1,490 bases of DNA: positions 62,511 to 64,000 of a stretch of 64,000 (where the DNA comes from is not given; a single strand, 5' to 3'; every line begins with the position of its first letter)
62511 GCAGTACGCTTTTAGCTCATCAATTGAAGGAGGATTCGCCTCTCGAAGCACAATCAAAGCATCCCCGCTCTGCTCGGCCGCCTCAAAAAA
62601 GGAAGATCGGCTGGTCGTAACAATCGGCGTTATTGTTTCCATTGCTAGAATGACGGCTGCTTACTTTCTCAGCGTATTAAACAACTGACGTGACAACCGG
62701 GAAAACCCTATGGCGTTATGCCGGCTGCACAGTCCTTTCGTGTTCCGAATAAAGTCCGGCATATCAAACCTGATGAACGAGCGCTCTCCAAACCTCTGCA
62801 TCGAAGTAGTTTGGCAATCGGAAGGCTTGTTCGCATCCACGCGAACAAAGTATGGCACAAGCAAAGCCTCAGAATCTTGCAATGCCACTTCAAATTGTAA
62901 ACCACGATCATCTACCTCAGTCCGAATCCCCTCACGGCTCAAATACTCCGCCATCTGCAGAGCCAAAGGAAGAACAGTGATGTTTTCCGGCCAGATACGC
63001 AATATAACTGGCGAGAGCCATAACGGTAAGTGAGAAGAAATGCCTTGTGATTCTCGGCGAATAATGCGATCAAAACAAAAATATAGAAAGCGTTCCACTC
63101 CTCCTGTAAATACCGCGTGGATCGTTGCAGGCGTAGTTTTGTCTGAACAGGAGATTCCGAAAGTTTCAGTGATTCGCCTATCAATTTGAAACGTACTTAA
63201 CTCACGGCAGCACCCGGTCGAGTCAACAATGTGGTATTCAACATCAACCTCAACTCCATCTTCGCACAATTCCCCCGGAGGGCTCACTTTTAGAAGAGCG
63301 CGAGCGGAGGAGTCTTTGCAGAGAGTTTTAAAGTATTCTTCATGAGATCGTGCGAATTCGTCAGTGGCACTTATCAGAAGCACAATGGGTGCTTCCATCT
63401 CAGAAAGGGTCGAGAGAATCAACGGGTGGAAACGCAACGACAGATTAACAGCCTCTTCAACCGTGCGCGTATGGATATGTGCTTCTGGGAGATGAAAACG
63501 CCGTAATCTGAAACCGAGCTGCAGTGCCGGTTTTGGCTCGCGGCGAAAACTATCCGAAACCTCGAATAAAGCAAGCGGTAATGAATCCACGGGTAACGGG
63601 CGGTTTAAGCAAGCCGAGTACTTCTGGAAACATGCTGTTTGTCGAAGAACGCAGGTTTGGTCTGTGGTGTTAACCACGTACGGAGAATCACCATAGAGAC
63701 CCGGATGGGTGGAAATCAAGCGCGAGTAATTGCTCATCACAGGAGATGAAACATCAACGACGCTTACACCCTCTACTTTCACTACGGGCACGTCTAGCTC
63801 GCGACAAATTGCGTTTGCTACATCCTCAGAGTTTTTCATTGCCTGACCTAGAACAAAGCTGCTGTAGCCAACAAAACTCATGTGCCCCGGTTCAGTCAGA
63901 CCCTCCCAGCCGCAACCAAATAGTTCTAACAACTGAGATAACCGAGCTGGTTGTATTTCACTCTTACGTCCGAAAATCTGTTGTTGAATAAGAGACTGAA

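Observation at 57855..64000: Orphan biosynthetic operon: ThrRS-like ligase, TauD-like dioxygenase, HemN-like and B12-dependent radical SAM enzymes, MFS-like exporter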

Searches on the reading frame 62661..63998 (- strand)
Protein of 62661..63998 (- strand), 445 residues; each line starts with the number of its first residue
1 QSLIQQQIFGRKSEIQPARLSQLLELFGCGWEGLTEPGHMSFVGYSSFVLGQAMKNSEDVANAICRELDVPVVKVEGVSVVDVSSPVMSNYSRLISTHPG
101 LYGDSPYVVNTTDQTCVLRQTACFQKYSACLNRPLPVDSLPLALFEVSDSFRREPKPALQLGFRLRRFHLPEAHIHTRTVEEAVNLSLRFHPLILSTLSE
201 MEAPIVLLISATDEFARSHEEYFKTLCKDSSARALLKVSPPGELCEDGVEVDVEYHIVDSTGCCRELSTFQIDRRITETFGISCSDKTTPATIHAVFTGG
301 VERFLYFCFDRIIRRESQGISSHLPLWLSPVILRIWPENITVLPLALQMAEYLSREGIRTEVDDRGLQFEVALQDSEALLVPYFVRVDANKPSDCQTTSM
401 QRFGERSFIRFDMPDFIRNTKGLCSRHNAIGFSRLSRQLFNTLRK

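Call 6: search_protein_families(library=pfam, proteins=[window:62661-63932:-], max_evalue=0.01)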
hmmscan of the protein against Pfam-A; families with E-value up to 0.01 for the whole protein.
window:62661-63932:- (423 aa): 2 families
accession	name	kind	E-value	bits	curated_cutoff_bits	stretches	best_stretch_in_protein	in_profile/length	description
PF00587.30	tRNA-synt_2b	-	1.6e-08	35.2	29.3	1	91-285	8-174/179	tRNA synthetase class II core domain (G, H, P, S and T)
PF03129.25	HGTP_anticodon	-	0.00028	21.4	21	1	319-391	13-84/94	Anticodon binding domain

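Call 9: search_protein_families(library=ncbifam, proteins=[window:62661-63998:-], max_evalue=0.01)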
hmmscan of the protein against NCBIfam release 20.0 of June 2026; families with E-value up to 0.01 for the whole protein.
window:62661-63998:- (445 aa): 4 families
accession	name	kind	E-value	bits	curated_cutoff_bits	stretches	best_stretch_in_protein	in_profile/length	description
NF003068.0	PRK03991.1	equivalog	1.7e-60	205.1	484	1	2-391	181-560/613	threonine--tRNA ligase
TIGR00418.1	thrS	equivalog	2.6e-27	95.9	383.65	1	82-386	222-528/565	threonine--tRNA ligase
NF011500.0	PRK14938.1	equivalog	2.9e-06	26.5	362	1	302-365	250-309/387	Ser-tRNA(Thr) hydrolase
NF006625.0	PRK09194.1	equivalog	0.0069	15.3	558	0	270-390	409-530/559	proline--tRNA ligase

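Call 10: find_homologous_proteins(query=window:62661-63998:-)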
Query window:62661-63998:- (445 aa): 63 proteins with E <= 0.001 among 3814 candidates.
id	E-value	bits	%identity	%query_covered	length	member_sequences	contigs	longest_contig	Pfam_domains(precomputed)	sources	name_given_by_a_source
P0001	0.0e+0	1013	100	100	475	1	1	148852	PF00587.31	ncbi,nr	ncbi:MAG: hypothetical protein C5B50_05625 [Verrucomicrobia bacterium]|nr:MAG: hypothetical protein 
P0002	2.6e-157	542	55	100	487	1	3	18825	PF03129.26,PF00587.31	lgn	-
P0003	5.3e-156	538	55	99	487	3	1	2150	PF03129.26,PF00587.31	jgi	jgi:threonyl-tRNA synthetase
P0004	3.2e-153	529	56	98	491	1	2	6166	PF03129.26,PF00587.31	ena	-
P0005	8.2e-152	524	54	99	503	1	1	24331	PF03129.26,PF00587.31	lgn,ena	-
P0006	5.5e-151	522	55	99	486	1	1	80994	PF03129.26,PF00587.31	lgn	-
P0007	7.5e-150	518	54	99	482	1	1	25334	PF03129.26,PF00587.31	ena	-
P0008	4.1e-148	512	53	99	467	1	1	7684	PF03129.26,PF00587.31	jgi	jgi:threonyl-tRNA synthetase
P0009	2.9e-147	509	55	100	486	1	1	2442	PF03129.26,PF00587.31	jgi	-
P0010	1.5e-145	504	53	98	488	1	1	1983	PF03129.26,PF00587.31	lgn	-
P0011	1.9e-145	503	53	98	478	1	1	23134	PF03129.26,PF00587.31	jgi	jgi:threonyl-tRNA synthetase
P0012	2.4e-145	503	53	100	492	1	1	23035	PF03129.26,PF00587.31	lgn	-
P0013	3.0e-145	503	54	99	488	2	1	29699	PF03129.26,PF00587.31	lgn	-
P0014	2.3e-143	496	52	99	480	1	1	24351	PF03129.26,PF00587.31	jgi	jgi:threonyl-tRNA synthetase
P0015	7.2e-142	492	52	100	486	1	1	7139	PF03129.26,PF00587.31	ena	-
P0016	7.9e-141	488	51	99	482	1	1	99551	PF03129.26,PF00587.31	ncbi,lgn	ncbi:MAG TPA: His/Gly/Thr/Pro-type tRNA ligase C-terminal domain-containing protein [Pyrinomonadacea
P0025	1.6e-118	415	46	99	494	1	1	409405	PF00587.31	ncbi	ncbi:aminoacyl--tRNA ligase-related protein [Streptomyces sp. 900105755]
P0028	5.1e-117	410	49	82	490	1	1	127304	PF03129.26,PF00587.31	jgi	jgi:threonyl-tRNA synthetase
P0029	6.8e-116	406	51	85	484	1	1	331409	PF03129.26,PF00587.31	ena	-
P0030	6.7e-110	386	47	90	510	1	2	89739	PF03129.26,PF00587.31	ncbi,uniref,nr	ncbi:hypothetical protein FH609_028970 [Streptomyces sp. 3MP-14]|uniref:Aminoacyl-transfer RNA synth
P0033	3.0e-102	361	45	87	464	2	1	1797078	PF03129.26,PF00587.31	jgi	jgi:threonyl-tRNA synthetase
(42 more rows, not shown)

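Call 11: find_encoding_contigs(protein=P0001, flank=10000, max_places=3)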
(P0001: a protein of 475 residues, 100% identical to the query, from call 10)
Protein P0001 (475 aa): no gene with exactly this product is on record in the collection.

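Call 12: find_encoding_contigs(protein=P0025, flank=10000, max_places=3)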
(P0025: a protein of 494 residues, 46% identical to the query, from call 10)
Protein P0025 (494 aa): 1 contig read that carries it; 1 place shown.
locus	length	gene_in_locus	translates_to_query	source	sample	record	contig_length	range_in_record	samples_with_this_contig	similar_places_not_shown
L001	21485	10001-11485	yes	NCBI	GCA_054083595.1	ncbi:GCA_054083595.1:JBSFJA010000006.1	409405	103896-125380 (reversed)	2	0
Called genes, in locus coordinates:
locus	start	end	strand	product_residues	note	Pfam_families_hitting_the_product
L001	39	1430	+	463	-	-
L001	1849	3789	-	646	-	PF08915:tRNA-Thr_ED, PF00587:tRNA-synt_2b, PF03129:HGTP_anticodon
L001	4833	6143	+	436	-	PF13006:Nterm_IS4, PF01609:DDE_Tnp_1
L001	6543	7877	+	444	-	PF02310:B12-binding, PF04055:Radical_SAM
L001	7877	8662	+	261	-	PF00106:adh_short, PF08659:KR, PF13561:adh_short_C2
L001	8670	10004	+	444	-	PF00389:2-Hacid_dh, PF02826:2-Hacid_dh_C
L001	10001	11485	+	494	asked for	PF00587:tRNA-synt_2b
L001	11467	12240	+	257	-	PF02668:TauD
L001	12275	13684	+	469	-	PF04055:Radical_SAM, PF06969:HemN_C (faint)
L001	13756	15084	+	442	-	PF02310:B12-binding (faint), PF04055:Radical_SAM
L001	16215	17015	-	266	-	-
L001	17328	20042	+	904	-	PF02384:N6_Mtase, PF07669:Eco57I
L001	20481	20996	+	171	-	-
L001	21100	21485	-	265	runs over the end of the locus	PF02945:Endonuclease_7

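Call 13: find_encoding_contigs(protein=P0016, flank=10000, max_places=2)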
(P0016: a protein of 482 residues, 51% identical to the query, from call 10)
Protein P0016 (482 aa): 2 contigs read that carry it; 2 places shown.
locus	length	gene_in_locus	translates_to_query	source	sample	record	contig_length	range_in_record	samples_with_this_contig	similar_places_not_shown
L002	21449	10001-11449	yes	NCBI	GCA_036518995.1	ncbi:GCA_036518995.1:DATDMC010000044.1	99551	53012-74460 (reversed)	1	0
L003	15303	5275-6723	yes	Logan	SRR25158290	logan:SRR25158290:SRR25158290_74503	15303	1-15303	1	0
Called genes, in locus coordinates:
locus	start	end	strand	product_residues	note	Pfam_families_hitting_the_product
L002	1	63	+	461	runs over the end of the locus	PF25917:BSH_RND, PF25876:HH_MFP_RND, PF25944:Beta-barrel_RND, PF25967:RND-MFP_C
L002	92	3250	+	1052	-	PF00873:ACR_tran, PF03176:MMPL, PF02355:SecD_SecF_C (faint)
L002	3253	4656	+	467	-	PF02321:OEP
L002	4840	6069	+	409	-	-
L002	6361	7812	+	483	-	PF02310:B12-binding, PF04055:Radical_SAM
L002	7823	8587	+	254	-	PF00106:adh_short, PF08659:KR, PF23441:SDR (weak), PF13561:adh_short_C2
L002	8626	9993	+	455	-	PF00389:2-Hacid_dh, PF02826:2-Hacid_dh_C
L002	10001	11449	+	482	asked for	PF00587:tRNA-synt_2b, PF03129:HGTP_anticodon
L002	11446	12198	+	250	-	PF02668:TauD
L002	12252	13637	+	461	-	PF04055:Radical_SAM, PF06969:HemN_C (weak)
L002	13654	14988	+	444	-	PF02310:B12-binding, PF04055:Radical_SAM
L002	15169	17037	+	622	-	PF08915:tRNA-Thr_ED, PF00587:tRNA-synt_2b, PF03129:HGTP_anticodon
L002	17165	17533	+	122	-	PF21157:DksA_N (weak), PF01258:zf-dskA_traR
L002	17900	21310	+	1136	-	PF13620:CarboxypepD_reg, PF13715:CarbopepD_reg_2 (faint), PF17210:SdrD_B (weak), PF25183:OMP_b-brl_4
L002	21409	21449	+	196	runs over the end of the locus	-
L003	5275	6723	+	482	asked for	PF00587:tRNA-synt_2b, PF03129:HGTP_anticodon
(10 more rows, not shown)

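Call 14: find_encoding_contigs(protein=P0030, flank=10000, max_places=2)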
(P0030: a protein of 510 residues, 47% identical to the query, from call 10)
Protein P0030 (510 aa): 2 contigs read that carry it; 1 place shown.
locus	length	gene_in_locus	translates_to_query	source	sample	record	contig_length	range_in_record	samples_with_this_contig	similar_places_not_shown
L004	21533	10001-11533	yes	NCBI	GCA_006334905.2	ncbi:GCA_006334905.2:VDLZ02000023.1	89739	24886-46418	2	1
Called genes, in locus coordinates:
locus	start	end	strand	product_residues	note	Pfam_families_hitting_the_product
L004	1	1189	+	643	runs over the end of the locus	PF00069:Pkinase, PF07714:PK_Tyr_Ser-Thr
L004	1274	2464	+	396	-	PF04055:Radical_SAM, PF19288:CofH_C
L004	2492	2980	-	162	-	-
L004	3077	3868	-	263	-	PF06182:ABC2_membrane_6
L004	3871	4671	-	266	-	PF06182:ABC2_membrane_6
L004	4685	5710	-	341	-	PF00005:ABC_tran, PF13304:AAA_21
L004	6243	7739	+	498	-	PF02310:B12-binding, PF04055:Radical_SAM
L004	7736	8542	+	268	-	PF23441:SDR (weak), PF00106:adh_short, PF08659:KR, PF13561:adh_short_C2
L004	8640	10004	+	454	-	PF00389:2-Hacid_dh, PF02826:2-Hacid_dh_C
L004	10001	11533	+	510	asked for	PF00587:tRNA-synt_2b (weak), PF03129:HGTP_anticodon (weak)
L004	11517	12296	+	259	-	PF02668:TauD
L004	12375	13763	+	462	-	PF04055:Radical_SAM, PF06969:HemN_C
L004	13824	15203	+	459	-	PF02310:B12-binding (weak), PF04055:Radical_SAM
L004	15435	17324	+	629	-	PF08915:tRNA-Thr_ED, PF00587:tRNA-synt_2b, PF03129:HGTP_anticodon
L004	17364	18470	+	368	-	PF00535:Glycos_transf_2, PF10111:Glyco_tranf_2_2 (weak), PF13641:Glyco_tranf_2_3, PF02709:Glyco_transf_7C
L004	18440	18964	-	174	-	PF07702:UTRA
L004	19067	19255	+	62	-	-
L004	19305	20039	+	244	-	-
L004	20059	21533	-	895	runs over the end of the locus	PF01411:tRNA-synt_2c, PF07973:tRNA_SAD, PF02272:DHHA1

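Call 15: find_encoding_contigs(protein=P0006, flank=10000, max_places=2)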
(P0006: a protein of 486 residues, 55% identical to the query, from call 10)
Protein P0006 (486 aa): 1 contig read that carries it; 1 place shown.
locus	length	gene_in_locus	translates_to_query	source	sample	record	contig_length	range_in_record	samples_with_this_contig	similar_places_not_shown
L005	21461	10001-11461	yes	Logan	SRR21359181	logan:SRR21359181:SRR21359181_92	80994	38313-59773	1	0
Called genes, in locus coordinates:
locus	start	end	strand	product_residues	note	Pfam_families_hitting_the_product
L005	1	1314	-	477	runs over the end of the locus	PF06293:Kdo, PF00485:PRK, PF13238:AAA_18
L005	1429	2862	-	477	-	-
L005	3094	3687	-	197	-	PF14907:NTP_transf_5 (faint)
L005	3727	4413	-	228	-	PF00702:Hydrolase, PF13419:HAD_2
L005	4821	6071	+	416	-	-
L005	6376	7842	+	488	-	PF02310:B12-binding, PF04055:Radical_SAM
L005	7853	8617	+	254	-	PF00106:adh_short, PF08659:KR, PF13561:adh_short_C2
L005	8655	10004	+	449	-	PF00389:2-Hacid_dh, PF02826:2-Hacid_dh_C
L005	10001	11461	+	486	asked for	PF00587:tRNA-synt_2b, PF03129:HGTP_anticodon (weak)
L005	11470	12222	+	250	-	PF02668:TauD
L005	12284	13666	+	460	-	PF04055:Radical_SAM, PF06969:HemN_C (weak)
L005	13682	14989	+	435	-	PF02310:B12-binding (weak), PF04055:Radical_SAM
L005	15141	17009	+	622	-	PF08915:tRNA-Thr_ED, PF00587:tRNA-synt_2b, PF03129:HGTP_anticodon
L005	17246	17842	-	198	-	-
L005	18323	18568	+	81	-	PF02586:SRAP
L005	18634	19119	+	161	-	PF04073:tRNA_edit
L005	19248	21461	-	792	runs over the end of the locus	PF18555:MobL, PF03432:Relaxase (faint)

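Call 27: search_protein_families(library=ncbifam, proteins=[L002:4840-6069:+, L002:6361-7812:+, L002:7823-8587:+, L002:8626-9993:+, L002:15169-17037:+], max_evalue=0.001)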
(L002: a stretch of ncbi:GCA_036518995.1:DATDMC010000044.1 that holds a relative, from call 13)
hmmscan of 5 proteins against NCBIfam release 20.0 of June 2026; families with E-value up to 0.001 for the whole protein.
L002:4840-6069:+ (409 aa): 0 families

L002:6361-7812:+ (483 aa): 18 families
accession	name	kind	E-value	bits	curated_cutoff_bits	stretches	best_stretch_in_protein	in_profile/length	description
NF050148.1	rSAM_ApyD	equivalog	5.4e-32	111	750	1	44-418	25-396/645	RiPP biosynthesis radical SAM protein ApyD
TIGR02026.1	BchE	equivalog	8.3e-28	97.5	481.35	1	110-418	84-390/497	magnesium-protoporphyrin IX monomethyl ester anaerobic oxidative cyclase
TIGR03471.1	HpnJ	equivalog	1.4e-22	80.3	577.6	1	95-425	74-397/472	hopanoid biosynthesis associated radical SAM protein HpnJ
TIGR04367.1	HpnR_B12_rSAM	equivalog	7.4e-22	77.5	650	1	40-346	18-310/490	hopanoid C-3 methylase HpnR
TIGR04072.2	rSAM_ladder_B12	equivalog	5.4e-19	68.1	360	1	45-424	19-381/443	lipid biosynthesis B12-binding/radical SAM protein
TIGR04013.1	B12_SAM_MJ_1487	hypoth_equivalog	8.7e-18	64.3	251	1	95-258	50-194/382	TIGR04013 family B12-binding domain/radical SAM domain-containing protein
NF040542.1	rSAM_RCCLKC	equivalog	1.4e-17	64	450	1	107-446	67-409/423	arsinothricin biosynthesis radical SAM protein ArsL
NF038361.1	rSAM_Sden_1168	equivalog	2.4e-17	62.7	575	1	119-370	171-429/560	Sden_1168 family B12-binding radical SAM P-methyltransferase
TIGR04014.1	B12_SAM_MJ_0865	equivalog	2.2e-16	59.7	360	1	133-390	82-335/434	methyl-coenzyme M reductase glutamine C-methyltransferase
TIGR04385.1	B12_rSAM_cofa1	equivalog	1.2e-15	57.7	450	1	114-300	95-276/438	B12 lower ligand biosynthesis radical SAM protein BzaD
TIGR04479.1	bcpD_PhpK_rSAM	subfamily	1.5e-15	56.6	600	1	35-392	63-410/504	PhpK family radical SAM P-methyltransferase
TIGR03975.1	rSAM_ocin_1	subfamily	2e-14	53.1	281.85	1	107-390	146-429/606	RiPP maturation radical SAM C-methyltransferase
TIGR04295.1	B12_rSAM_oligo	hypoth_equivalog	1.9e-13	49.9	400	1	117-307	101-280/422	TIGR04295 family B12-binding domain-containing radical SAM protein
TIGR04190.1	B12_SAM_Ta0216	equivalog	3.3e-12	45.8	500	1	117-186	108-178/554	TIGR04190 family B12-binding domain/radical SAM domain protein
NF040546.1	rSAM_CUAEP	equivalog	9.4e-12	44.4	500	1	107-455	66-411/468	CUAEP/CCAEP-tail radical SAM (seleno)protein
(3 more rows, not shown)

L002:7823-8587:+ (254 aa): 232 families (the best 25 are shown)
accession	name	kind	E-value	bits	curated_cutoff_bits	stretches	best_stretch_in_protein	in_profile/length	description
NF004791.0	PRK06138.1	equivalog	3.9e-78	262.3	312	1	1-251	1-251/252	SDR family oxidoreductase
NF052558.1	MBtsdlDhBudC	equivalog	7.5e-76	255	270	1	4-251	2-243/250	meso-2,3-butanediol dehydrogenase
NF005559.1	PRK07231.1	subfamily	1.8e-74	250.4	215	1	2-250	1-248/249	glucose 1-dehydrogenase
NF004818.0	PRK06172.1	equivalog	7e-70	235.2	336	1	1-251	3-252/253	SDR family oxidoreductase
NF005681.0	PRK07478.1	subfamily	1.9e-65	220.8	267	1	1-253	2-253/254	SDR family oxidoreductase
NF006493.1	PRK08936.1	subfamily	4.6e-64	216.2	420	1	3-250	5-251/261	glucose-1-dehydrogenase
NF006070.0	PRK08213.1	subfamily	1.2e-62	211.8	279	1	2-251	9-258/259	gluconate 5-dehydrogenase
TIGR01830.1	3oxo_ACP_reduc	equivalog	1.7e-61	208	297.75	1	8-249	1-238/239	3-oxoacyl-[acyl-carrier-protein] reductase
NF009466.0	PRK12826.1-2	subfamily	5e-61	206.3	222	1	6-250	4-245/248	3-oxoacyl-ACP reductase FabG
NF009093.0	PRK12429.1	subfamily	3.4e-60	203.5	258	1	1-250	1-257/259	3-hydroxybutyrate dehydrogenase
NF005469.0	PRK07063.1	equivalog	9.7e-60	202.3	306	1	2-251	4-256/260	SDR family oxidoreductase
NF004778.0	PRK06124.1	equivalog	3.6e-59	200.2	303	1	2-251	8-254/256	SDR family oxidoreductase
NF004198.0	PRK05653.1-3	equivalog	5.1e-59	199.7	296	1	3-249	5-246/248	3-oxoacyl-ACP reductase FabG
NF053701.1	CsHdxCHCADhChcB2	equivalog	1.2e-58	198.5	350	1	3-251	1-244/245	cis-4-hydroxycyclohexanecarboxylate dehydrogenase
NF005473.0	PRK07069.1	equivalog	2.7e-58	197.6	339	1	2-251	7-261/262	SDR family oxidoreductase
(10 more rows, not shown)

L002:8626-9993:+ (455 aa): 21 families
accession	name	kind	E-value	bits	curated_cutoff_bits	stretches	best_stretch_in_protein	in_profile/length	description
NF009714.1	PRK13243.1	equivalog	3.3e-31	108.8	455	2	288-392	147-251/332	glyoxylate reductase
NF006263.0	PRK08410.1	equivalog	2e-30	106.2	389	2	272-413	126-263/311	D-2-hydroxyacid dehydrogenase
NF005069.0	PRK06487.1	equivalog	3.2e-26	92.1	448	2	262-416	122-271/320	2-hydroxyacid dehydrogenase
NF005387.0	PRK06932.1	equivalog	7.7e-23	80.9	492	2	287-453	143-310/314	2-hydroxyacid dehydrogenase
TIGR01327.1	PGDH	equivalog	3.1e-21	75.8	454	1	289-435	136-283/525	phosphoglycerate dehydrogenase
NF008759.0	PRK11790.1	equivalog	8.4e-21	74.1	404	1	287-413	148-272/410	phosphoglycerate dehydrogenase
NF006374.0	PRK08605.1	subfamily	2.4e-16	59.7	356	1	285-408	140-263/332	D-lactate dehydrogenase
NF005750.0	PRK07574.1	equivalog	1.7e-15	57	329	1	280-412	181-315/386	NAD-dependent formate dehydrogenase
NF000492.1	vanH_gen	exception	1.7e-15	56.9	540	1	282-403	131-246/312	D-lactate dehydrogenase VanH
NF011938.0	PRK15409.1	equivalog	3.2e-15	56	492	1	292-422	146-279/324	glyoxylate/hydroxypyruvate reductase GhrB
NF001309.0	PRK00257.1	equivalog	9e-15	54.5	434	1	286-392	111-218/379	4-phosphoerythronate dehydrogenase PdxB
NF000128.1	vanH-Sc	exception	3.1e-11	43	650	1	285-403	155-266/337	D-lactate dehydrogenase VanH-Sc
NF000371.1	vanH_Agroup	exception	4.4e-11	42.6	700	1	282-391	136-240/322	VanH-A/VanH-Pt family D-lactate dehydrogenase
NF009127.0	PRK12480.1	equivalog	1.3e-10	40.8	579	1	287-408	142-261/330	D-lactate dehydrogenase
NF000151.1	vanH-Ac1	exception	4.2e-10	39.4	750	1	287-403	173-282/351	D-lactate dehydrogenase VanH-Ac1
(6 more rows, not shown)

L002:15169-17037:+ (622 aa): 9 families
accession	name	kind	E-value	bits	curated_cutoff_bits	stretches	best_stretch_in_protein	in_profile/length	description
NF003068.0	PRK03991.1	equivalog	1.8e-231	769.8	484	1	1-620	4-612/613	threonine--tRNA ligase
TIGR00418.1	thrS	equivalog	1.5e-136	456.6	383.65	1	31-599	14-564/565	threonine--tRNA ligase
NF011500.0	PRK14938.1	equivalog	1.1e-56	192.5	362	2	1-138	4-132/387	Ser-tRNA(Thr) hydrolase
NF006625.0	PRK09194.1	equivalog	9e-14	51.3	558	1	454-596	416-558/559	proline--tRNA ligase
NF008979.1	PRK12325.1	exception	6.2e-11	41.8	550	2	455-596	294-436/437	proline--tRNA ligase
TIGR00409.1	proS_fam_II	equivalog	3.9e-10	39.2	306.7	1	455-594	423-563/568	proline--tRNA ligase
TIGR00408.1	proS_fam_I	equivalog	4.8e-10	38.9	437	2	234-401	33-202/475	proline--tRNA ligase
TIGR00442.1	hisS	equivalog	3.7e-08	32.8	286.75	0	511-585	324-402/406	histidine--tRNA ligase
NF003211.1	PRK04173.1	equivalog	0.0004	19.4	312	0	467-586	318-443/454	glycine--tRNA ligase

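Call 38: find_encoding_contigs(protein=P0107, flank=10000, max_places=1)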
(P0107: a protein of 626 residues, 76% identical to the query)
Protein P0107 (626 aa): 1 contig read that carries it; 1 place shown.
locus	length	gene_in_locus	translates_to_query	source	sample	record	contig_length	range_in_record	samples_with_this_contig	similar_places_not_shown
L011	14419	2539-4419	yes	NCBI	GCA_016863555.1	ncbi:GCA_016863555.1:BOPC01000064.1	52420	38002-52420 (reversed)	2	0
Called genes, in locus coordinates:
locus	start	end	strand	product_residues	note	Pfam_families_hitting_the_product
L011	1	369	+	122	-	PF00892:EamA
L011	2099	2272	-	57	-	-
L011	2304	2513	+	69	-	-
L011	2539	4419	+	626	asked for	PF08915:tRNA-Thr_ED, PF00587:tRNA-synt_2b, PF03129:HGTP_anticodon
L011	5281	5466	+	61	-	-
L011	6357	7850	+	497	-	PF00486:Trans_reg_C (weak), PF03704:BTAD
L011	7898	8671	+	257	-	PF00975:Thioesterase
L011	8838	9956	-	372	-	PF01063:Aminotran_4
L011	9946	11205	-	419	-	PF00067:p450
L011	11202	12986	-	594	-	PF00501:AMP-binding, PF13193:AMP-binding_C, PF00550:PP-binding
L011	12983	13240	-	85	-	PF03621:MbtH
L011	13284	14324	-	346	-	PF00891:Methyltransf_2 (weak), PF12147:Methyltransf_20 (weak), PF05175:MTS (weak), PF08242:Methyltransf_12 (weak), PF13649:Methyltransf_25, PF13847:Methyltransf_31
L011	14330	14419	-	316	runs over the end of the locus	PF00487:FA_desaturase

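Call 39: find_encoding_contigs(protein=P0117, flank=10000, max_places=1)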
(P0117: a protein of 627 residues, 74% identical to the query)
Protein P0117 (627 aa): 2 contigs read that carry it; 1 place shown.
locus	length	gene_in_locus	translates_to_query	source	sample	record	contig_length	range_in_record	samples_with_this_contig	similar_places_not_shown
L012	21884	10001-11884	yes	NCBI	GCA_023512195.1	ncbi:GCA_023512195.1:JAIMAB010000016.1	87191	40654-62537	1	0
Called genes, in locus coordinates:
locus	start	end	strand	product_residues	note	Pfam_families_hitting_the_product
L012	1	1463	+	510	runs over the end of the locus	PF04865:Baseplate_J (weak)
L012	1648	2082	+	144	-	PF03652:RuvX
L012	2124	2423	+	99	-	PF06949:DUF1292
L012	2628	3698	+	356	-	PF02618:YceG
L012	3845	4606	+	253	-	PF00753:Lactamase_B, PF23023:Anti-Pycsar_Apyc1 (weak), PF12706:Lactamase_B_2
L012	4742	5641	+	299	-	PF01430:HSP33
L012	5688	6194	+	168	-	PF09419:PGP_phosphatase (faint), PF13419:HAD_2 (faint), PF00702:Hydrolase, PF13242:Hydrolase_like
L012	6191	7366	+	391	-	PF01926:MMR_HSR1, PF21516:YqeH-like_C (weak)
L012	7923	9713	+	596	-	PF01411:tRNA-synt_2c, PF07973:tRNA_SAD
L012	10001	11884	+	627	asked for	PF08915:tRNA-Thr_ED, PF00587:tRNA-synt_2b, PF03129:HGTP_anticodon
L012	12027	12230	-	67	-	PF07870:DUF1657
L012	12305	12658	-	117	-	PF03862:SpoVAC_SpoVAEB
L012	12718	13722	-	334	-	PF07451:SpoVAD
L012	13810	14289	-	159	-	PF03862:SpoVAC_SpoVAEB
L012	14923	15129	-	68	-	PF07870:DUF1657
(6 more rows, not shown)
